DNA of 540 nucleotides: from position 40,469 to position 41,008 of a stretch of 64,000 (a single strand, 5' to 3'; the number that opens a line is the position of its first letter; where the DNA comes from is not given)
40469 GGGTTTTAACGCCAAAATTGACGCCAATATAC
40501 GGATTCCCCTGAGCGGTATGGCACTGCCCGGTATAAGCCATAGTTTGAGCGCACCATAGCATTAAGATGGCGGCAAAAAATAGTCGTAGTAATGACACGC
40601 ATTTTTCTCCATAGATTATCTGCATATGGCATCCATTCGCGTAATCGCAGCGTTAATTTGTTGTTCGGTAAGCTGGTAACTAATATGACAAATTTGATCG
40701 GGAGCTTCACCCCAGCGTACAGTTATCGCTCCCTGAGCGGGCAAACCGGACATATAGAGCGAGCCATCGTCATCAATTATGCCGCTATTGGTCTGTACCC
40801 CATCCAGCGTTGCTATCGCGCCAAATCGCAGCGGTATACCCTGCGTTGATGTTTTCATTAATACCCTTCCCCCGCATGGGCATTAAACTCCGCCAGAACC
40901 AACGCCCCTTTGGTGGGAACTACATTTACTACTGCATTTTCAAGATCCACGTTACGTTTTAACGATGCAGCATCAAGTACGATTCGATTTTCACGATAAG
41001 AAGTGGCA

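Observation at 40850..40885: Fimbrial usher elfC split by a -1 frameshift in a G5/C5 homopolymer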

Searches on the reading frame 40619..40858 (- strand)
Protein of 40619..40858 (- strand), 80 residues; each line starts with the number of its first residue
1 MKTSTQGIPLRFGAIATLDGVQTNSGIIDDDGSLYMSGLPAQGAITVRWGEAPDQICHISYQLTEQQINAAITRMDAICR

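Call 23: find_encoding_contigs(protein=window:40619-40858:-, flank=10000, max_places=10)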
Protein window:40619-40858:- (80 aa): 10 contigs read that carry it; 10 places shown.
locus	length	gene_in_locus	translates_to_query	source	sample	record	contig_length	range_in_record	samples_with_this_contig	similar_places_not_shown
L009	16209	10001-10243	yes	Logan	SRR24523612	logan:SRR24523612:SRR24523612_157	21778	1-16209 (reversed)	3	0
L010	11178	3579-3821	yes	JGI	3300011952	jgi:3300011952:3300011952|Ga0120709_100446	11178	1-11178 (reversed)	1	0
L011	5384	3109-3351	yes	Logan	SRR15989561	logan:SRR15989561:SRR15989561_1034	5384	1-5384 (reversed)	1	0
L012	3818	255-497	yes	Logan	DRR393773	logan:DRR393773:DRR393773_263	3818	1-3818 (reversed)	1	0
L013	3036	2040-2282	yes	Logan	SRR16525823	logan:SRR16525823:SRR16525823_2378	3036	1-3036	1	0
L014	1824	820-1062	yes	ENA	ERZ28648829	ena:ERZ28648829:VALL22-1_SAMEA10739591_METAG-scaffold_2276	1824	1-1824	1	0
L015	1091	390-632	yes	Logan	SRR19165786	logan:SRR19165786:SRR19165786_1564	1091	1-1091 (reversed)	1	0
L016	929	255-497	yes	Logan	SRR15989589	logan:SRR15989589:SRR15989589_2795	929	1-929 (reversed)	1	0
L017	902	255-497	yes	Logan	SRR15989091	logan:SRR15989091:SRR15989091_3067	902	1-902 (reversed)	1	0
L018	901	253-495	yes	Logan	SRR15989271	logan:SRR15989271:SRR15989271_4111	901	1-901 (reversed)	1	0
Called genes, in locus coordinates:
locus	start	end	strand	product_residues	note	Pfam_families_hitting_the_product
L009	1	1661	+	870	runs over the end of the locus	PF17900:Peptidase_M1_N, PF01433:Peptidase_M1, PF11940:DUF3458, PF17432:DUF3458_C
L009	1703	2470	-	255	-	PF00005:ABC_tran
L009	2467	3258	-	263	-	PF00528:BPD_transp_1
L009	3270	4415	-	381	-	PF00296:Bac_luciferase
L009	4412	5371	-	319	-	PF04069:OpuAC, PF13379:NMT1_2, PF09084:NMT1, PF12974:Phosphonate-bd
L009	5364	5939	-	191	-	PF02525:Flavodoxin_2 (weak), PF03358:FMN_red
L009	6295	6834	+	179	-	PF00419:Fimbrial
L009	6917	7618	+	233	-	PF00345:PapD_N, PF02753:PapD_C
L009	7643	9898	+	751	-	PF13954:PapC_N, PF00577:Usher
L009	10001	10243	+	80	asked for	PF13953:PapC_C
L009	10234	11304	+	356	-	PF00419:Fimbrial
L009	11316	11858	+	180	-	PF00419:Fimbrial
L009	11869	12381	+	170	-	PF00419:Fimbrial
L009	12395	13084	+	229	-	PF00345:PapD_N, PF02753:PapD_C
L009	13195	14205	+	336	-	PF01180:DHO_dh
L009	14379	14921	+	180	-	PF21083:ZapC_N, PF07126:ZapC_C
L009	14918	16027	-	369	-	PF03476:MOSC_N, PF03473:MOSC, PF00111:Fer2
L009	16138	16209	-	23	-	?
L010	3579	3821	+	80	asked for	PF13953:PapC_C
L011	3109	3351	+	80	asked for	PF13953:PapC_C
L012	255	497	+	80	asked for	PF13953:PapC_C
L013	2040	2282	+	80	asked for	PF13953:PapC_C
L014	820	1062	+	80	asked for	PF13953:PapC_C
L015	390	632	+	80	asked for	PF13953:PapC_C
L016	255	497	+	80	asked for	PF13953:PapC_C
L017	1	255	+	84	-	?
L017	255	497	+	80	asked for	PF13953:PapC_C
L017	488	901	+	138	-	?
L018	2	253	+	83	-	?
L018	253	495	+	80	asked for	PF13953:PapC_C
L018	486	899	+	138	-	?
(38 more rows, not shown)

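Call 60: list_cluster_members(proteins=[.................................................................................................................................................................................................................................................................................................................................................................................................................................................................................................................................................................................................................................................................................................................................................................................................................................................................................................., window:40619-40858:-, window:40861-43215:-])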
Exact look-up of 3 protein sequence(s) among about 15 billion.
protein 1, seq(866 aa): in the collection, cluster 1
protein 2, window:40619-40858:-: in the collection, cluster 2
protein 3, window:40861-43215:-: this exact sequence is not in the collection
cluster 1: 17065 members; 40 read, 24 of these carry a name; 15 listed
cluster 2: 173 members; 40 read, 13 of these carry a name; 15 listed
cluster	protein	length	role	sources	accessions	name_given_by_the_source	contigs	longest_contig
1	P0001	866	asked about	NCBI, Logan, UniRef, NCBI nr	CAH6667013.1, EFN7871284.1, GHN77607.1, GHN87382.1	fimbrial biogenesis usher protein [Escherichia coli] | fimbrial biogenesis usher protein n=1 Tax=Escherichia coli TaxID=562 RepID=UPI0002D31734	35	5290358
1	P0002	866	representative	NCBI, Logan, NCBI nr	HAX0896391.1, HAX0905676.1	TPA: fimbrial biogenesis usher protein [Escherichia coli] | fimbrial biogenesis usher protein [Escherichia coli]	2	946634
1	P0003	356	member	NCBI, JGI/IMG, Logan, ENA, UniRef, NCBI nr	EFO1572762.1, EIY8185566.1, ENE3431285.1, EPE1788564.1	fimbrial protein [Escherichia coli] | fimbrial protein n=1 Tax=Escherichia coli TaxID=562 RepID=UPI0007C103BB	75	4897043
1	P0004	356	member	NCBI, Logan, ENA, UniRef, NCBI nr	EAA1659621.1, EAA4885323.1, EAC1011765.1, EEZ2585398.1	fimbrial protein [Escherichia coli] | Fimbrial protein n=1 Tax=Escherichia coli TaxID=562 RepID=A0A8H9XNE7_ECOLX | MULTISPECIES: fimbrial protein [Enterobacteriaceae]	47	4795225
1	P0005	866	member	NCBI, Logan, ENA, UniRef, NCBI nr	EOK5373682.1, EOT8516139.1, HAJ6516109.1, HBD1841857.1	TPA: fimbrial biogenesis usher protein [Escherichia coli] | fimbrial biogenesis usher protein n=1 Tax=Escherichia coli TaxID=562 RepID=UPI000DE45E16 | fimbrial biogenesis usher protein [Escherichia coli]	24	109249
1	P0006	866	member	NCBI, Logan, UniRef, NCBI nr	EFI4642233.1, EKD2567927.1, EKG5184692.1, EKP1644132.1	fimbrial biogenesis usher protein [Escherichia coli] | fimbrial biogenesis usher protein n=1 Tax=Escherichia coli TaxID=562 RepID=UPI000BE21F98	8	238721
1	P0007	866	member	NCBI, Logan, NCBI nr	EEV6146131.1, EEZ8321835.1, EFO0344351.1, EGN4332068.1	fimbrial biogenesis usher protein [Escherichia coli] | fimbrial biogenesis outer membrane usher protein [Escherichia coli]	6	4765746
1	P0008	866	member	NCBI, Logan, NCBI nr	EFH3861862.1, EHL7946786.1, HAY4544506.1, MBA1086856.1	fimbrial biogenesis usher protein [Escherichia coli]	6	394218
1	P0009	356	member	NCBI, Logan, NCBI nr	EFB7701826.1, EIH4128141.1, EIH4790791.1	fimbrial protein [Escherichia coli]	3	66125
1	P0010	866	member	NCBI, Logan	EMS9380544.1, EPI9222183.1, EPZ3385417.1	fimbrial biogenesis usher protein [Escherichia coli]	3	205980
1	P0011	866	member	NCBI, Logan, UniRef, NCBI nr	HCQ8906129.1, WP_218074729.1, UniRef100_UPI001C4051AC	fimbrial biogenesis usher protein [Escherichia coli] | fimbrial biogenesis usher protein n=1 Tax=Escherichia coli TaxID=562 RepID=UPI001C4051AC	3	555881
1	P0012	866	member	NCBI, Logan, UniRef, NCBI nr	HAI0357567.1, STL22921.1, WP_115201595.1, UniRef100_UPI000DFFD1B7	outer membrane export usher protein [Escherichia coli] | fimbrial biogenesis usher protein n=1 Tax=Escherichia coli TaxID=562 RepID=UPI000DFFD1B7 | fimbrial biogenesis usher protein [Escherichia coli]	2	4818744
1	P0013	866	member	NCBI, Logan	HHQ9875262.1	TPA: fimbrial biogenesis usher protein [Escherichia coli]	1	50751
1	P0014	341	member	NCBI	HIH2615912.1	TPA: fimbrial protein, partial [Shigella dysenteriae]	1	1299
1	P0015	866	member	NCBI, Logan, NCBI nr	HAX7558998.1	TPA: fimbrial biogenesis usher protein [Escherichia coli] | fimbrial biogenesis usher protein [Escherichia coli]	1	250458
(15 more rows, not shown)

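Call 61: search_solved_structures(query=P0001, max_evalue=1e-10)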
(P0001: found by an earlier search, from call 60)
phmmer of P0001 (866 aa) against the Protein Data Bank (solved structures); distinct sequences matched with E-value up to 1e-10: 13.
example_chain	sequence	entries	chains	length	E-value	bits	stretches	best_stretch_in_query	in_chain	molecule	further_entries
6e14_D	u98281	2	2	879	1.7e-258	863.2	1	25-866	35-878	Fimbrial biogenesis outer membrane usher protein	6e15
9bog_D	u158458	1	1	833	1.3e-255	853.7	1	37-866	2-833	Outer membrane usher protein FimD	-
3rfz_B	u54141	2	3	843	1.4e-255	853.6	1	37-866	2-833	Outer membrane usher protein, type 1 fimbrial synthesis | Outer membrane usher protein FimD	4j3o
9fw9_D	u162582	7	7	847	1.4e-255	853.6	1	37-866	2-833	Outer membrane usher protein FimD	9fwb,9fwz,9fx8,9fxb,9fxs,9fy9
3ohn_A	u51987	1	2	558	7.5e-161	540.3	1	159-695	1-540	Outer membrane usher protein FimD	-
7lhg_C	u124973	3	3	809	2e-65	224.6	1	52-843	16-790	P fimbrial usher protein PapC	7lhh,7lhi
2vqi_A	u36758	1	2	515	2.9e-49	171.2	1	162-662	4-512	OUTER MEMBRANE USHER PROTEIN PAPC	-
6cd2_C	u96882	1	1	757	1.6e-48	168.7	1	162-635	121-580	Outer membrane usher protein PapC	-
3fip_A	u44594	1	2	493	6.3e-43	150.2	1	175-635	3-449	Outer membrane usher protein papC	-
1ze3_D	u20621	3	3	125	1.8e-25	92.5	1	37-160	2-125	Outer membrane usher protein fimD | Outer membrane usher protein FimD, N-terminal domain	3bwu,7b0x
1zdv_A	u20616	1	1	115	6.5e-24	87.3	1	60-174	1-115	Outer membrane usher protein fimD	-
1zdx_A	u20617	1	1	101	8.6e-15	57.1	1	60-160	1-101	Outer membrane usher protein fimD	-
3fcg_A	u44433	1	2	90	7.8e-14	54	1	270-358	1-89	F1 capsule-anchoring protein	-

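Call 62: search_solved_structures(query=window:40619-40858:-, max_evalue=0.01)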
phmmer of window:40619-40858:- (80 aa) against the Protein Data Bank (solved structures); distinct sequences matched with E-value up to 0.01: 5.
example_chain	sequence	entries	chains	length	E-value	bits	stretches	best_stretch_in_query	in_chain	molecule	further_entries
9bog_D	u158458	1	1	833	2.8e-12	49.5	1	7-80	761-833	Outer membrane usher protein FimD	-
3rfz_B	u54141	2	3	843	2.8e-12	49.5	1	7-80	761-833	Outer membrane usher protein, type 1 fimbrial synthesis | Outer membrane usher protein FimD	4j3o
9fw9_D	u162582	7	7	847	2.9e-12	49.5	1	7-80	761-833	Outer membrane usher protein FimD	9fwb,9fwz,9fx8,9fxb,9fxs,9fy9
6e14_D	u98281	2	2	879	3.1e-12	49.3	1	7-80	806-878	Fimbrial biogenesis outer membrane usher protein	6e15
2xet_A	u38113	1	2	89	2e-11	46.8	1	7-79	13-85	F1 CAPSULE-ANCHORING PROTEIN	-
